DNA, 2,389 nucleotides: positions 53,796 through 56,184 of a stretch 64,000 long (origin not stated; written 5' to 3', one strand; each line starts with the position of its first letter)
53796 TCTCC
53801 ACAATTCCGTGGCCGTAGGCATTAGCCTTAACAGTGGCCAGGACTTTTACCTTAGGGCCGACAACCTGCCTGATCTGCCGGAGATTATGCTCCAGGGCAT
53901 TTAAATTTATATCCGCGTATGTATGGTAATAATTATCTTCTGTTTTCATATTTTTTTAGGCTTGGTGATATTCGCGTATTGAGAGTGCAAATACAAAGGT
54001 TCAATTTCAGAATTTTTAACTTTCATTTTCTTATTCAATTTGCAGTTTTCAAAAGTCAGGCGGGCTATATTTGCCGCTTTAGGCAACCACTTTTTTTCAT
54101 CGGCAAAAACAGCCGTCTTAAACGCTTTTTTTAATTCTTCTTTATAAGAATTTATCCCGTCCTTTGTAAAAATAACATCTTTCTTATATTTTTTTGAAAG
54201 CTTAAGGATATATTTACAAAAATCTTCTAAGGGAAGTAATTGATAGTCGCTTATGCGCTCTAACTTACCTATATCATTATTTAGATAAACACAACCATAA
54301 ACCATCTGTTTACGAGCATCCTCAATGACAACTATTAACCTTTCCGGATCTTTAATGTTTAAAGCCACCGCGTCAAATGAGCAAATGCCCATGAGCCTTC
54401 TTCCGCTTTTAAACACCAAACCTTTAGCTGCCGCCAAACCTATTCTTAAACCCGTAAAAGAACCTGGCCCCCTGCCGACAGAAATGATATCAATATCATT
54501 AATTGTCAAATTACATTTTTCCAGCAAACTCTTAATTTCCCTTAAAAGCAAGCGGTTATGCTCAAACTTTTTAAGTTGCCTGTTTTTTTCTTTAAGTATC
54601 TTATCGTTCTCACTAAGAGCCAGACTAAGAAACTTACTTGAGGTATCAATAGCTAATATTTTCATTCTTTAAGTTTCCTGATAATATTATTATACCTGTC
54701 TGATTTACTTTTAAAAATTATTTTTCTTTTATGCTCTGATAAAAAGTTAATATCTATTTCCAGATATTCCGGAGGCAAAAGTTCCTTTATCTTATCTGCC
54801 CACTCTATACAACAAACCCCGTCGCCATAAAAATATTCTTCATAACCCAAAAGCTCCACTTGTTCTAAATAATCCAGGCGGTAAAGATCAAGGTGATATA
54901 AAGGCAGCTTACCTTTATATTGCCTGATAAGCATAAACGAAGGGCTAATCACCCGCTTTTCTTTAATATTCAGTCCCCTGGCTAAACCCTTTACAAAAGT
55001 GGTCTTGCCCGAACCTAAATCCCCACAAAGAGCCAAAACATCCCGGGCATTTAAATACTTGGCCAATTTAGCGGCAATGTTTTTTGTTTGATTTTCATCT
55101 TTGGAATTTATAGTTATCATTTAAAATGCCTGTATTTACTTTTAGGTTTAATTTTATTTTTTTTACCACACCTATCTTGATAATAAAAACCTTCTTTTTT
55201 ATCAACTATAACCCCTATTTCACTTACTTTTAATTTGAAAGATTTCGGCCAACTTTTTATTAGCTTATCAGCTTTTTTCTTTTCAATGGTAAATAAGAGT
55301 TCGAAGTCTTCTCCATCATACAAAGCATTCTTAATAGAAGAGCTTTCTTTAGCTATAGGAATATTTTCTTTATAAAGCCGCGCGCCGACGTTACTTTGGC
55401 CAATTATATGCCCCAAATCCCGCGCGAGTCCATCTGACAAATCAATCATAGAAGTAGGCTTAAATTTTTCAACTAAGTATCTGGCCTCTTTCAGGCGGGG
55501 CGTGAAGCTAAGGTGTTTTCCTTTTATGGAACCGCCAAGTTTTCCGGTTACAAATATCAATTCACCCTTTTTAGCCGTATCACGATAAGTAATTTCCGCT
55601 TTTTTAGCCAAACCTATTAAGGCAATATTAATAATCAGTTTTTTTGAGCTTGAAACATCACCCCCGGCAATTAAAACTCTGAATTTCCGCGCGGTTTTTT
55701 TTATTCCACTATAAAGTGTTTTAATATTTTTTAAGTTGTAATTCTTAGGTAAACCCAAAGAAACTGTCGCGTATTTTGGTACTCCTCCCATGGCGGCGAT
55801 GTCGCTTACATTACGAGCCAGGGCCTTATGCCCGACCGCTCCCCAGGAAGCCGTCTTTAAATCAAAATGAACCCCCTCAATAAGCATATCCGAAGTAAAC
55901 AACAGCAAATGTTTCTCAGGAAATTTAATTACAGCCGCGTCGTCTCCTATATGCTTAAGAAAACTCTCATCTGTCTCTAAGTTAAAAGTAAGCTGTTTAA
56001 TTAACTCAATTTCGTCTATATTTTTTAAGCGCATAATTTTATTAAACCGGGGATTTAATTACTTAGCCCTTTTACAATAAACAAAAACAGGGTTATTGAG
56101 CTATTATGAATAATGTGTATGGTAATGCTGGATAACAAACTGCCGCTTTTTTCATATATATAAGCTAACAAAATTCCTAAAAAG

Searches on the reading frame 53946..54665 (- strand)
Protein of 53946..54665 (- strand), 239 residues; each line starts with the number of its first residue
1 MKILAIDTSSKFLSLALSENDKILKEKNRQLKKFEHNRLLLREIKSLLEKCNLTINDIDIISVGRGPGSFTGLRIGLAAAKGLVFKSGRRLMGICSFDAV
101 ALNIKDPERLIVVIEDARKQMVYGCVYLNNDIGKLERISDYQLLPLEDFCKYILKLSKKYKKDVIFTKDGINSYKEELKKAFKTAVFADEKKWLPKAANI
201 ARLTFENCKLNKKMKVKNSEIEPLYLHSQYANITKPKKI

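Call 5: search_protein_families(library=pfam, proteins=[window:53946-54665:-], max_evalue=0.01)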
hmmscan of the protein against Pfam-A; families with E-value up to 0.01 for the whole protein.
window:53946-54665:- (239 aa): 1 family
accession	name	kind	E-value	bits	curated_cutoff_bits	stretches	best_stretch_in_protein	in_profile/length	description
PF00814.31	TsaD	-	6e-24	85.6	24.8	1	35-233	28-262/264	tRNA N6-adenosine threonylcarbamoyltransferase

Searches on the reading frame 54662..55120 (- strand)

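Call 5: search_protein_families(library=pfam, proteins=[window:54662-55120:-], max_evalue=0.01)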
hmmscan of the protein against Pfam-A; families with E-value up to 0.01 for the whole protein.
window:54662-55120:- (152 aa): 5 families
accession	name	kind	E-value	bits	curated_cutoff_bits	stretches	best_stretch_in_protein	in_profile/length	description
PF02367.23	TsaE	-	2.6e-40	137.8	26.6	1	7-134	2-128/128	Threonylcarbamoyl adenosine biosynthesis protein TsaE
PF07693.20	KAP_NTPase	-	0.004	16.9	20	1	13-56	2-50/293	KAP family P-loop domain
PF25201.1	nSTAND6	-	0.0061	17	27.7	1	17-58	9-50/148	Novel STAND NTPase 6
PF13401.12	AAA_22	-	0.007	17.1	27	0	26-63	5-39/130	AAA domain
PF20720.3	nSTAND3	-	0.007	16.5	27.2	0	17-51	8-42/155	Novel STAND NTPase 3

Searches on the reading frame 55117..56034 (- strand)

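Call 5: search_protein_families(library=pfam, proteins=[window:55117-56034:-], max_evalue=0.01)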
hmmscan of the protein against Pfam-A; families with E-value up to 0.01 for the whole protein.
window:55117-56034:- (305 aa): 2 families
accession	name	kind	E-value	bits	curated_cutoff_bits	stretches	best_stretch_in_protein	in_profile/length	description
PF00586.29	AIRS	-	1.4e-27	96.7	24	1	30-142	1-111/112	AIR synthase related protein, N-terminal domain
PF02769.27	AIRS_C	-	2.9e-10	41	23.1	1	157-282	34-151/156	AIR synthase related protein, C-terminal domain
